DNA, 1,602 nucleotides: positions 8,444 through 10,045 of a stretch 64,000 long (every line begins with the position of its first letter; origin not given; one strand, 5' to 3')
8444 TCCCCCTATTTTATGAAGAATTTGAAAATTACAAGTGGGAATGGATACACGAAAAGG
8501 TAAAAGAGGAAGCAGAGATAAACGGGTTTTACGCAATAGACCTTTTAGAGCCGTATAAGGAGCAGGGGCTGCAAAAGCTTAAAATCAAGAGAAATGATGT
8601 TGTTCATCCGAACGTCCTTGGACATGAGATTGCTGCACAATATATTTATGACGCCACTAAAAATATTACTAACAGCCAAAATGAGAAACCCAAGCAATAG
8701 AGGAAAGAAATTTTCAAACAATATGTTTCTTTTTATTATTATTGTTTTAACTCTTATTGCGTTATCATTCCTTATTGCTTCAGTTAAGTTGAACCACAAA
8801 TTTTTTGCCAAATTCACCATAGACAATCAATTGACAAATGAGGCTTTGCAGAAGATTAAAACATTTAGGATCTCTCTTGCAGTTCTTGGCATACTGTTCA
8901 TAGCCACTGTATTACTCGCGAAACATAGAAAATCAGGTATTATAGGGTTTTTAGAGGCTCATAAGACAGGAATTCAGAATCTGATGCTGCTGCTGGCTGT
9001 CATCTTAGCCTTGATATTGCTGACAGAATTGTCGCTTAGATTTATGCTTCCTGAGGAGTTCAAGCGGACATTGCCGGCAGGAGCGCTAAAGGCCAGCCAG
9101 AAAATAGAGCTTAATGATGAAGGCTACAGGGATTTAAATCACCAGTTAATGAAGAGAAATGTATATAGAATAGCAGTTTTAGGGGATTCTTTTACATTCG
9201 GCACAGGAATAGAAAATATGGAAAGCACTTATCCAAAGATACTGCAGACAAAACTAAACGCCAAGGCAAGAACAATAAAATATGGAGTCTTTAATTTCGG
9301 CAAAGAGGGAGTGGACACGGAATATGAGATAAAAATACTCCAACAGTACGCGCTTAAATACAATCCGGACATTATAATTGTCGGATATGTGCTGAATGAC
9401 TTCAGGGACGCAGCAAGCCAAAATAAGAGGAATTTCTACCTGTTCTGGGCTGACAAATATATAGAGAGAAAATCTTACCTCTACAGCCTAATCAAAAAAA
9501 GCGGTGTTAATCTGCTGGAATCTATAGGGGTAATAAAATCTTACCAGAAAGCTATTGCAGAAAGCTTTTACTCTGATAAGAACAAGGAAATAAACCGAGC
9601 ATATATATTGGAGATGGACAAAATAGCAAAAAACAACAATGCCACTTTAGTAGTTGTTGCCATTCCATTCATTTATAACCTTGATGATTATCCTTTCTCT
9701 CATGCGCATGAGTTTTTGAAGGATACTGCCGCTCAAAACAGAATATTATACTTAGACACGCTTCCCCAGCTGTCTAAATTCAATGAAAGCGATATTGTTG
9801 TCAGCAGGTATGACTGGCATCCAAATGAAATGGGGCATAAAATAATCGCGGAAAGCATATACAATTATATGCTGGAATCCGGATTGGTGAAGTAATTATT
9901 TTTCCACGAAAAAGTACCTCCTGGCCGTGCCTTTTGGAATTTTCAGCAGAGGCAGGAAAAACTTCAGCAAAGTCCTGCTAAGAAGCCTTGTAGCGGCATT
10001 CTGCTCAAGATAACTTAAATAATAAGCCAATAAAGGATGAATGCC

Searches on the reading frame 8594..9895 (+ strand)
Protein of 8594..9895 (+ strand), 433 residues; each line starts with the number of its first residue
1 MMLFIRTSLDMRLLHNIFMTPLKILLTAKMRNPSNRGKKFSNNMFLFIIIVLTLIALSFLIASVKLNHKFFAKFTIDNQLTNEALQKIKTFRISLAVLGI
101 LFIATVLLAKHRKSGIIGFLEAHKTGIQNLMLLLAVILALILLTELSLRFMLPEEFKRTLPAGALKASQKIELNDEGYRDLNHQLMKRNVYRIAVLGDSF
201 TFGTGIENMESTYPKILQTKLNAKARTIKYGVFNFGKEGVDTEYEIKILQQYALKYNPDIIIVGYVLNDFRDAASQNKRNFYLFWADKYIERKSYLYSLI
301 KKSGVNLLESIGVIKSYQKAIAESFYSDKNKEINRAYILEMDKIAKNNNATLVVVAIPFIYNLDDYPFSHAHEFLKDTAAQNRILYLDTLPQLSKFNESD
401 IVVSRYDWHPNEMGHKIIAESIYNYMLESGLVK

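Call 30: search_protein_families(library=ncbifam, proteins=[window:8594-9895:+], max_evalue=0.00001)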
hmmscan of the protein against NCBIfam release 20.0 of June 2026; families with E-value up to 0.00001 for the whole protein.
window:8594-9895:+ (433 aa): 2 families
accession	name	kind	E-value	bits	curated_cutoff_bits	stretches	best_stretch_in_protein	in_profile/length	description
NF047474.1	GDSL_LA_2486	hypoth_equivalog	1.2e-10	41.2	300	1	159-424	55-323/326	LA_2486 family SGNH/GDSL-type esterase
NF042968.1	AcxylEst_AxeA1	equivalog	3.2e-07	29.1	700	1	182-281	266-367/459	acetylxylan esterase AxeA1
